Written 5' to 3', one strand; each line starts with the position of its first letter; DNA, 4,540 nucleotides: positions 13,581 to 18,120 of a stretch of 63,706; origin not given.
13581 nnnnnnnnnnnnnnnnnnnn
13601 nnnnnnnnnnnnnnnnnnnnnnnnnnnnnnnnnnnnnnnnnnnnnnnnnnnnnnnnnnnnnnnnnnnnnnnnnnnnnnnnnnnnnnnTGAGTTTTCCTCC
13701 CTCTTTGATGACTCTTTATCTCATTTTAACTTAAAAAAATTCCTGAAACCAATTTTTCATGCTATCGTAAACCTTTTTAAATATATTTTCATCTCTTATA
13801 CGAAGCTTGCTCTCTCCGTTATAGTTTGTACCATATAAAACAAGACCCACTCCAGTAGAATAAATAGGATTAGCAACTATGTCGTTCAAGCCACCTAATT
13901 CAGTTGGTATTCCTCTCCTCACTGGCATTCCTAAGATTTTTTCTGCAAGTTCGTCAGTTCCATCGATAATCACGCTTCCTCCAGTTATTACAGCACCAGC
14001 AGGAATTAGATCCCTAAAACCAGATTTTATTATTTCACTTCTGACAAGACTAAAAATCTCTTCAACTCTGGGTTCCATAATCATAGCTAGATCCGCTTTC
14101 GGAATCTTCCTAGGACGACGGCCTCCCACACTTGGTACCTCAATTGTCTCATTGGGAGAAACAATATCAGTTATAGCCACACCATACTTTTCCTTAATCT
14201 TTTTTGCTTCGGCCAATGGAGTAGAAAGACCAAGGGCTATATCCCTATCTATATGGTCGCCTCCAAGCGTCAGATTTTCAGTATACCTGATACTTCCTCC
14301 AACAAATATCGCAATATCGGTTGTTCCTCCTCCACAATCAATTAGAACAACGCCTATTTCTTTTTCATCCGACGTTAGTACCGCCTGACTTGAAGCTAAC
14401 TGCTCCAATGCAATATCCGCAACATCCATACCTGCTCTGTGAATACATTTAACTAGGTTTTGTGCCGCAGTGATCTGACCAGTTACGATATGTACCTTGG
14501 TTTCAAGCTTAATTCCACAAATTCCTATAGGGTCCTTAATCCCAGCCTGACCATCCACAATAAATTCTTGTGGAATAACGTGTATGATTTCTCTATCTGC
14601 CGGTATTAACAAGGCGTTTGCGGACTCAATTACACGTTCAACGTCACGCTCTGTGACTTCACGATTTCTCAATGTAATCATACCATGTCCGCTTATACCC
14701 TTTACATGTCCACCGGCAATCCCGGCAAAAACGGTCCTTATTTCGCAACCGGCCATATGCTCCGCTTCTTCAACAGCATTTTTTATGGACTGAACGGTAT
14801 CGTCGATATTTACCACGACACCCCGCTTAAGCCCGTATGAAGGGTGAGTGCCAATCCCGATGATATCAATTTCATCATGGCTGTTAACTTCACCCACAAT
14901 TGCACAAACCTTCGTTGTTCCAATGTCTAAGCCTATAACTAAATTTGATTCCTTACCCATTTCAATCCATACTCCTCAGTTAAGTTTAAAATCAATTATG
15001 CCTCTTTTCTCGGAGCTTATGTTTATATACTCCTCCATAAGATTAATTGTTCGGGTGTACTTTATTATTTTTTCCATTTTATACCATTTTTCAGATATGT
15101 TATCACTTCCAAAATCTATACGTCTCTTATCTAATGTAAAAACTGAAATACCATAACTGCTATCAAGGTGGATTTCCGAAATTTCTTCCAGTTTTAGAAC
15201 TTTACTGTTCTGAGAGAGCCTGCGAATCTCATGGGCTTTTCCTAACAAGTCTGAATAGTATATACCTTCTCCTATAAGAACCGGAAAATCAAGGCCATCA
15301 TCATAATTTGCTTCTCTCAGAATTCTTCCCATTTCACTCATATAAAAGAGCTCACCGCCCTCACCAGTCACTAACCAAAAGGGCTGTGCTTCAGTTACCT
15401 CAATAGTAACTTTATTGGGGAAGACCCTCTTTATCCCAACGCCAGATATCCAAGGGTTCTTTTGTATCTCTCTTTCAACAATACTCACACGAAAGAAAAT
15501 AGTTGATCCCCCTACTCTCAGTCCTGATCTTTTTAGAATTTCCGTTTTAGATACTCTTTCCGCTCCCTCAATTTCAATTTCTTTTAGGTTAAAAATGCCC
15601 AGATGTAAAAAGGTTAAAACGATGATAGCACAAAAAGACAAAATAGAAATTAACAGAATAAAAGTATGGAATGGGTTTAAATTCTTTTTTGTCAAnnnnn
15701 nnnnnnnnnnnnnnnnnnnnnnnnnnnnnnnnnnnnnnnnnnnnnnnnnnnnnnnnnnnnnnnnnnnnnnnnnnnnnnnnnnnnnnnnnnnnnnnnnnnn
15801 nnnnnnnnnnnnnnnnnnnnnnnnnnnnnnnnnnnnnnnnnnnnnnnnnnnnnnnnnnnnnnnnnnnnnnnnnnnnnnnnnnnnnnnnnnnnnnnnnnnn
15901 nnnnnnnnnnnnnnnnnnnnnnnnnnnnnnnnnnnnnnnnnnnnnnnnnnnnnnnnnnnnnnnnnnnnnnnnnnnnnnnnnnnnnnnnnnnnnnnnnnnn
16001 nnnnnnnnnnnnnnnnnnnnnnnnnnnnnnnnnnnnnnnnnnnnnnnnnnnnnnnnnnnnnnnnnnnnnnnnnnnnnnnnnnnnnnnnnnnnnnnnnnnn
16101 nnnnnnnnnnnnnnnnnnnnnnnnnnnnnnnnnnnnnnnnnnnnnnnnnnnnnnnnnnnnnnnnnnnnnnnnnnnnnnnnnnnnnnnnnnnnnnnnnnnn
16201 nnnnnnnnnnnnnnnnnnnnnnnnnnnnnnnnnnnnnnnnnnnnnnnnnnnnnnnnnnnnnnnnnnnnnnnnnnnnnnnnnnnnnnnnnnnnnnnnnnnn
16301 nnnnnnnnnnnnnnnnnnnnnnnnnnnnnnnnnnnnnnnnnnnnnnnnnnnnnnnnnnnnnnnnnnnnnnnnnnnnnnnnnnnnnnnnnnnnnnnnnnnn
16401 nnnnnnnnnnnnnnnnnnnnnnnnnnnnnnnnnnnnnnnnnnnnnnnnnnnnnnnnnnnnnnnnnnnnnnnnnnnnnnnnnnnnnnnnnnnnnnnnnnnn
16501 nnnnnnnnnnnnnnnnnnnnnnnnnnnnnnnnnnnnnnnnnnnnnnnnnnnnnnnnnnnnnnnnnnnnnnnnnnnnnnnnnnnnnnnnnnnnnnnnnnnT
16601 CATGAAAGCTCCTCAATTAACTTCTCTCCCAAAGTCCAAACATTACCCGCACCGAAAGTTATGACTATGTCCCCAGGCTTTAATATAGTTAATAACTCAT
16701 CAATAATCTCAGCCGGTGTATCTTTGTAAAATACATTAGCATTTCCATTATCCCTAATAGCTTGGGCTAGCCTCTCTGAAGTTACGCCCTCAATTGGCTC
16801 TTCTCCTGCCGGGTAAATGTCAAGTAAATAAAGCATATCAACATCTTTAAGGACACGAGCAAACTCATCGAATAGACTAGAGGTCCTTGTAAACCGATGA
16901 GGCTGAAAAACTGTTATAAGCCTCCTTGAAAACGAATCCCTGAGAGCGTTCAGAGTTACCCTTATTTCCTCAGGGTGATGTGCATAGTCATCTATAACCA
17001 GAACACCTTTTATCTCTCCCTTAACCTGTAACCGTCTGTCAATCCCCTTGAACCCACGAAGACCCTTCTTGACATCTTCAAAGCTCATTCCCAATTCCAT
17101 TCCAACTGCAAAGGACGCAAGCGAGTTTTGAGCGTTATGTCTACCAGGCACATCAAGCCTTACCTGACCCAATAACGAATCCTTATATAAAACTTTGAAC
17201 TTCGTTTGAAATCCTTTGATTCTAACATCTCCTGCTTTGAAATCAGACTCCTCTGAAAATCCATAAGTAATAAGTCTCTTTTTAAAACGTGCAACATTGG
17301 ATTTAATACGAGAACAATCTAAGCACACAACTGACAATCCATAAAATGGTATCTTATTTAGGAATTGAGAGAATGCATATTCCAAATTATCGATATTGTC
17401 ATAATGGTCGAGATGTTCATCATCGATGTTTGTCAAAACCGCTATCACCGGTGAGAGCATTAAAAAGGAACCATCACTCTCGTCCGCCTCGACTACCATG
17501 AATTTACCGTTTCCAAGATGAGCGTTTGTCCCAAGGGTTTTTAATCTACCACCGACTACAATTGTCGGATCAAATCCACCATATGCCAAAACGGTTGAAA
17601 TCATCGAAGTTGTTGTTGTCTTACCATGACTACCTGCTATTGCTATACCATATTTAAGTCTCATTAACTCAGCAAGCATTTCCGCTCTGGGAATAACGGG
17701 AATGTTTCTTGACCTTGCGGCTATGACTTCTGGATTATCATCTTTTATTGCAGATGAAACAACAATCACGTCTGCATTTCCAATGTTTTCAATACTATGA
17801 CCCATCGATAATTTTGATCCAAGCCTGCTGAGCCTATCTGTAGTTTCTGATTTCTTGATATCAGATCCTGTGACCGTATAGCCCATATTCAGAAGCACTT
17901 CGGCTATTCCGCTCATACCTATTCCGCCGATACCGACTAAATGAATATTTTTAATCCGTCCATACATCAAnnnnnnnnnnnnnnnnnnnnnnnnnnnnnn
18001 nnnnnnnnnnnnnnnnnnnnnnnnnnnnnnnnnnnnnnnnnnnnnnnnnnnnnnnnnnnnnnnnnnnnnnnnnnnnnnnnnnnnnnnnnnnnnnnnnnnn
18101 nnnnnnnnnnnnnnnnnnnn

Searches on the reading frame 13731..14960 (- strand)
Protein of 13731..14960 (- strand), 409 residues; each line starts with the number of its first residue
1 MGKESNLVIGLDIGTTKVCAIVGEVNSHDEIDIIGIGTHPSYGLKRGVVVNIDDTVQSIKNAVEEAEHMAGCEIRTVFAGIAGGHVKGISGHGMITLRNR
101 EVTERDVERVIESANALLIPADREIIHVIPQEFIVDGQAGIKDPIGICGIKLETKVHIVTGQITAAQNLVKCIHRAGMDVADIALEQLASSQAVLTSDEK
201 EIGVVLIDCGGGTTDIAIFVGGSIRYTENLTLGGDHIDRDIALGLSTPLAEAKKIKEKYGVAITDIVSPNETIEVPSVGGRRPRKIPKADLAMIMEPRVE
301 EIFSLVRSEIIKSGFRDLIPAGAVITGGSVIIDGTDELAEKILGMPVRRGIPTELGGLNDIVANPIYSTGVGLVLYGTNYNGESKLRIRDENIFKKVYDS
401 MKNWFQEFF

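Call 23: search_protein_families(library=pfam, proteins=[window:13731-14960:-], max_evalue=0.001)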
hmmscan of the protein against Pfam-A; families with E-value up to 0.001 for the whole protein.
window:13731-14960:- (409 aa): 5 families
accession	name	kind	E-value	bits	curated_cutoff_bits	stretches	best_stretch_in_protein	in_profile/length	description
PF14450.12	FtsA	-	3.5e-49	166.8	31.8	2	205-372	1-127/127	Cell division protein FtsA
PF02491.25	SHS2_FTSA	-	2.9e-30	104.9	25.4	1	83-160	1-79/79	SHS2 domain inserted in FTSA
PF06723.19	MreB_Mbl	-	5.3e-11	42.4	27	1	200-348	143-302/327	MreB/Mbl protein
PF06277.17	EutA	-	3.3e-06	26.7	27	1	192-260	133-202/475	Ethanolamine utilisation protein EutA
PF11104.14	PilM_2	-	5.3e-05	22.7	27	1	174-260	146-240/340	Type IV pilus assembly protein PilM;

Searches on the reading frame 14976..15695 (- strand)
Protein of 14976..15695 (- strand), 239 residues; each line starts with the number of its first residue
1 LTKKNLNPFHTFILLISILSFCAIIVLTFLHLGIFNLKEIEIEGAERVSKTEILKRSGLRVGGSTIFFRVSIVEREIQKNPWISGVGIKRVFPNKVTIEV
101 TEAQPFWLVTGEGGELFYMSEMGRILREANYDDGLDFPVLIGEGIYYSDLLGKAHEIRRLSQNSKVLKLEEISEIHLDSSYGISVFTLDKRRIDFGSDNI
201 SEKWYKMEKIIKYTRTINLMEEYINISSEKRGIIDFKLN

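Call 23: search_protein_families(library=pfam, proteins=[window:14976-15695:-], max_evalue=0.001)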
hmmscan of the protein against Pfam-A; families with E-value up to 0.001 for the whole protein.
window:14976-15695:- (239 aa): 2 families
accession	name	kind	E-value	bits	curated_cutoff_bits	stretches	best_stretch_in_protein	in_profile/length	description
PF08478.15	POTRA_1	-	4.7e-17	62.5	23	1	35-102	1-68/69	POTRA domain, FtsQ-type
PF03799.20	FtsQ_DivIB_C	-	1.1e-05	26.7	21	1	114-224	7-111/114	Cell division protein FtsQ/DivIB, C-terminal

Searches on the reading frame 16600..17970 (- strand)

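Call 23: search_protein_families(library=pfam, proteins=[window:16600-17970:-], max_evalue=0.001)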
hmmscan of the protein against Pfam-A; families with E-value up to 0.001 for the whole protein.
window:16600-17970:- (456 aa): 3 families
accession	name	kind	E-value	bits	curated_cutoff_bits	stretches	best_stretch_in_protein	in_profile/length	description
PF01225.30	Mur_ligase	-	4.8e-30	104.2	21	1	8-107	1-95/95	Mur ligase family, catalytic domain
PF08245.18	Mur_ligase_M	-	4.7e-29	102.2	24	1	111-289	1-199/200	Mur ligase middle domain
PF02875.26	Mur_ligase_C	-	1.7e-26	94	28.4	1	312-442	1-127/127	Mur ligase, glutamate ligase domain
